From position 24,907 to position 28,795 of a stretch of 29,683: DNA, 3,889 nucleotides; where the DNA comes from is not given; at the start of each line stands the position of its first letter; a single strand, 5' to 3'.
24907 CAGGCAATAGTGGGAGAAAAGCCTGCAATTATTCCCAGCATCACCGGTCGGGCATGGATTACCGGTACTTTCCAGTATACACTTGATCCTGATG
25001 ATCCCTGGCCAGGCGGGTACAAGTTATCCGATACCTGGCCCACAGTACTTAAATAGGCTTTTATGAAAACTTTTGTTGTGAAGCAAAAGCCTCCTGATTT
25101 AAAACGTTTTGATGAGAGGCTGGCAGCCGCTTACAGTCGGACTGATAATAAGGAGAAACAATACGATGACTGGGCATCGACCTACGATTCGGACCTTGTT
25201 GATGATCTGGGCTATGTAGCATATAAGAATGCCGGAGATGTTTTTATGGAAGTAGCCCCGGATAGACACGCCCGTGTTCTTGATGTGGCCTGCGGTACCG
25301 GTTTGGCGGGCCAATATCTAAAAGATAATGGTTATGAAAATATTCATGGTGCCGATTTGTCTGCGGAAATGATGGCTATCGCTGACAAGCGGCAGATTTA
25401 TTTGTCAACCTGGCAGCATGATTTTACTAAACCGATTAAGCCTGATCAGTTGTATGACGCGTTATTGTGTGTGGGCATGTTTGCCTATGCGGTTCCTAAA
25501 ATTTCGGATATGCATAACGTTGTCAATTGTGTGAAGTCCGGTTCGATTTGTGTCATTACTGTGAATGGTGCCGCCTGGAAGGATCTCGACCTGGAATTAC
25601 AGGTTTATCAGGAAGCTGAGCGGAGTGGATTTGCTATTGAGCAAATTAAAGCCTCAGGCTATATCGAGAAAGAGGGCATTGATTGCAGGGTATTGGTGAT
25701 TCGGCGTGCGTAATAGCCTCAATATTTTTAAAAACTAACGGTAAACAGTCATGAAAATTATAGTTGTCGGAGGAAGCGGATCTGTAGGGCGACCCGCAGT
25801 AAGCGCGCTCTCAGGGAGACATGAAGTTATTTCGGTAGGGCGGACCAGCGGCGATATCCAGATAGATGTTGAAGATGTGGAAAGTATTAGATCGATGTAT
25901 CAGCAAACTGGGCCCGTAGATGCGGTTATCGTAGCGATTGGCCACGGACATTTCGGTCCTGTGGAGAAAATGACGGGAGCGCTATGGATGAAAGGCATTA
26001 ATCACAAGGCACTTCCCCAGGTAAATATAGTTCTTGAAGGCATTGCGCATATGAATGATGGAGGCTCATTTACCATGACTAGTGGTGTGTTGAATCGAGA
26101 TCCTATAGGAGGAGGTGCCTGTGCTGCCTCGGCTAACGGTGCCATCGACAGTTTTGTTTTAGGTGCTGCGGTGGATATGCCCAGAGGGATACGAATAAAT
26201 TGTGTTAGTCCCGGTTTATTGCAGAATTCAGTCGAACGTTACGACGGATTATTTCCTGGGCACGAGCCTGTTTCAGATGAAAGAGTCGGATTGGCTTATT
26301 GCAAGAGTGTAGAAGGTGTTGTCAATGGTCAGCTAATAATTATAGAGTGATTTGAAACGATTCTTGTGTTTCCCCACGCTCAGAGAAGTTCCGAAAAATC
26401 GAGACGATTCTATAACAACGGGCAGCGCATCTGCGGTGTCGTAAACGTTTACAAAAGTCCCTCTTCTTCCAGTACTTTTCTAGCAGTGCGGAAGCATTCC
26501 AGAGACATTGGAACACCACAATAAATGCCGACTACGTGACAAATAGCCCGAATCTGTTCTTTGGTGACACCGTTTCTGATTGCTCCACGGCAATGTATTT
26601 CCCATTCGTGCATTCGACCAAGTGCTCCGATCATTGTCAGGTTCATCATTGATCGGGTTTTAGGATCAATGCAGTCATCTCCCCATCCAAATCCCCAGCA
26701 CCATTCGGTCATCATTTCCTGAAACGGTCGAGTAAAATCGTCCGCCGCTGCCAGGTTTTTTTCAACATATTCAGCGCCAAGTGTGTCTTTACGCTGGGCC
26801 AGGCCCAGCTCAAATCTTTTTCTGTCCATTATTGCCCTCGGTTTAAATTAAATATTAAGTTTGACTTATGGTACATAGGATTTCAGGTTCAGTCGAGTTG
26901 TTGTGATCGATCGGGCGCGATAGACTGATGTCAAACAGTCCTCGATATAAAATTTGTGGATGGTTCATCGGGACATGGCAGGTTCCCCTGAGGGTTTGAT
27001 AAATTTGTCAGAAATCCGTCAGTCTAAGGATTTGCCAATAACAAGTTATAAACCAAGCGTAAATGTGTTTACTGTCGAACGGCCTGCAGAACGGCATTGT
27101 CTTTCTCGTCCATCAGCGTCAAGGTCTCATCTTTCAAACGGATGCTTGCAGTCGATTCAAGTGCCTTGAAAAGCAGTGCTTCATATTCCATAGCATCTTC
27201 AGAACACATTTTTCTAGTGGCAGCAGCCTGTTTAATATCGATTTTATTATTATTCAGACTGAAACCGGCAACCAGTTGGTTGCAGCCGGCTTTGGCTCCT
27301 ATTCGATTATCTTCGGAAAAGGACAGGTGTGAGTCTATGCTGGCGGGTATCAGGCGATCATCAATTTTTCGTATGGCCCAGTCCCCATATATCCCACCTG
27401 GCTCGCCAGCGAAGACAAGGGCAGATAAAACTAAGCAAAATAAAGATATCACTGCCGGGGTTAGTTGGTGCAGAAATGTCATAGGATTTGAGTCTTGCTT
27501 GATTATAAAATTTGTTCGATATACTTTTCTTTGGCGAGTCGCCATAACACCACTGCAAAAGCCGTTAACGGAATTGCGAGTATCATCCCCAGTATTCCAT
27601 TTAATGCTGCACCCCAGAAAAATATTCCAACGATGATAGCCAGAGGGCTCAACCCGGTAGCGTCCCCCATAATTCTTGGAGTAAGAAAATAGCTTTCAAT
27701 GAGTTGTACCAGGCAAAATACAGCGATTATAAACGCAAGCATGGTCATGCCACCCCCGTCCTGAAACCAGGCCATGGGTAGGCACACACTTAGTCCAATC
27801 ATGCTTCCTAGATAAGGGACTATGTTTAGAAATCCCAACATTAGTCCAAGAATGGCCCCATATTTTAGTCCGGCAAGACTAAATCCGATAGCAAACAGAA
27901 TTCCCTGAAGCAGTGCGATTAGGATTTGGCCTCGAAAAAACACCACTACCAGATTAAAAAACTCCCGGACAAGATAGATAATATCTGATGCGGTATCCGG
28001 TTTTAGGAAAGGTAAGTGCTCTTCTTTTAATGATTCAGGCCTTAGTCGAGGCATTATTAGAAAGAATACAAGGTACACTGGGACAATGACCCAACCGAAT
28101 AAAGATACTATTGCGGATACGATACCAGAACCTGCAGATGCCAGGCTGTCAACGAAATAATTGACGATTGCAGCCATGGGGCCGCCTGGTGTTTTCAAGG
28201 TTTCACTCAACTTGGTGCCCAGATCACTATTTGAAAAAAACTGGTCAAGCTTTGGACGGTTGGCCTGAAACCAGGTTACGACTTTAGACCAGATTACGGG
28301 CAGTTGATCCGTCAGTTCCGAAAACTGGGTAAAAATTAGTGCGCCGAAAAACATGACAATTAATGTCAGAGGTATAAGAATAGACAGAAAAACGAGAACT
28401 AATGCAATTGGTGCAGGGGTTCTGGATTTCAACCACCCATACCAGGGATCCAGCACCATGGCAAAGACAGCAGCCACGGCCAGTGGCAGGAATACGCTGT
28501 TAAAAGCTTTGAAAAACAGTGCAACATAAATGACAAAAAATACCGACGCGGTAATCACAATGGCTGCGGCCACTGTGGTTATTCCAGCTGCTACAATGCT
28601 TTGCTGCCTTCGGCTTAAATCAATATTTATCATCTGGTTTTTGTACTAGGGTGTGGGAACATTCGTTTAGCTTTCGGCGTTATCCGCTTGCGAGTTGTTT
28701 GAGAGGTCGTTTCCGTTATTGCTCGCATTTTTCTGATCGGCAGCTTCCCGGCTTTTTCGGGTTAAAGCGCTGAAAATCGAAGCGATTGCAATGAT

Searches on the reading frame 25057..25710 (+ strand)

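Call 88: search_protein_families(library=pfam, proteins=[window:25057-25710:+], max_evalue=0.00001)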
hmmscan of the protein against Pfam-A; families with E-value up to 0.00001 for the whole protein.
window:25057-25710:+ (218 aa): 4 families
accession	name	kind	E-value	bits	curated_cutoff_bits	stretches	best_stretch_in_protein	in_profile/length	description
PF13649.12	Methyltransf_25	-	8.5e-11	42.8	27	1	74-149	1-82/97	Methyltransferase domain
PF13489.12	Methyltransf_23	-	2.3e-09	37.7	27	1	63-182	13-131/164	Methyltransferase domain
PF08241.18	Methyltransf_11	-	6.9e-08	33.5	21.2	1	75-166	1-94/95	Methyltransferase domain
PF08242.18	Methyltransf_12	-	4.2e-07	31.1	30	1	75-162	1-95/98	Methyltransferase domain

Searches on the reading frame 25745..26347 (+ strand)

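Call 88: search_protein_families(library=pfam, proteins=[window:25745-26347:+], max_evalue=0.00001)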
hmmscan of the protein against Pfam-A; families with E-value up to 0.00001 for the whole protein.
window:25745-26347:+ (201 aa): 2 families
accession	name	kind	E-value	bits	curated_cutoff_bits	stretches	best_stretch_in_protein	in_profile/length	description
PF13561.12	adh_short_C2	-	8.4e-11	42.3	27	1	36-160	47-177/236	Enoyl-(Acyl carrier protein) reductase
PF00106.31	adh_short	-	1.3e-08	35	26.6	1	38-160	54-183/195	short chain dehydrogenase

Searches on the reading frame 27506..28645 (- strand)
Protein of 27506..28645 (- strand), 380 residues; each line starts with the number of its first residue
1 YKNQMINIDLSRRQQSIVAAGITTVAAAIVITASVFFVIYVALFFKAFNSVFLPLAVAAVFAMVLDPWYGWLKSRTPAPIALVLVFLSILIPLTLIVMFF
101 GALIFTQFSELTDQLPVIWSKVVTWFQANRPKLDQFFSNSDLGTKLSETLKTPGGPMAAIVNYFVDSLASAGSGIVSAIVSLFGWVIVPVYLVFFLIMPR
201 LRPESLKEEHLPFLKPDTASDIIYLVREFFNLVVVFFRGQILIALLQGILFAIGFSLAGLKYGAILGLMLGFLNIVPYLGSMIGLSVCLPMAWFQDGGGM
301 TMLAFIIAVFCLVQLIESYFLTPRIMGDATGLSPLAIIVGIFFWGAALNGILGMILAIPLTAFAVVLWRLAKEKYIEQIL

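Call 88: search_protein_families(library=pfam, proteins=[window:27506-28645:-], max_evalue=0.00001)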
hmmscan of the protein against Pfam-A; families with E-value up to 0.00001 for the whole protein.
window:27506-28645:- (380 aa): 1 family
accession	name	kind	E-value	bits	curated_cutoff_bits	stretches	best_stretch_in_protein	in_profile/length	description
PF01594.21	AI-2E_transport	-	8.2e-48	163.7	34.3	1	36-366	6-321/327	AI-2E family transporter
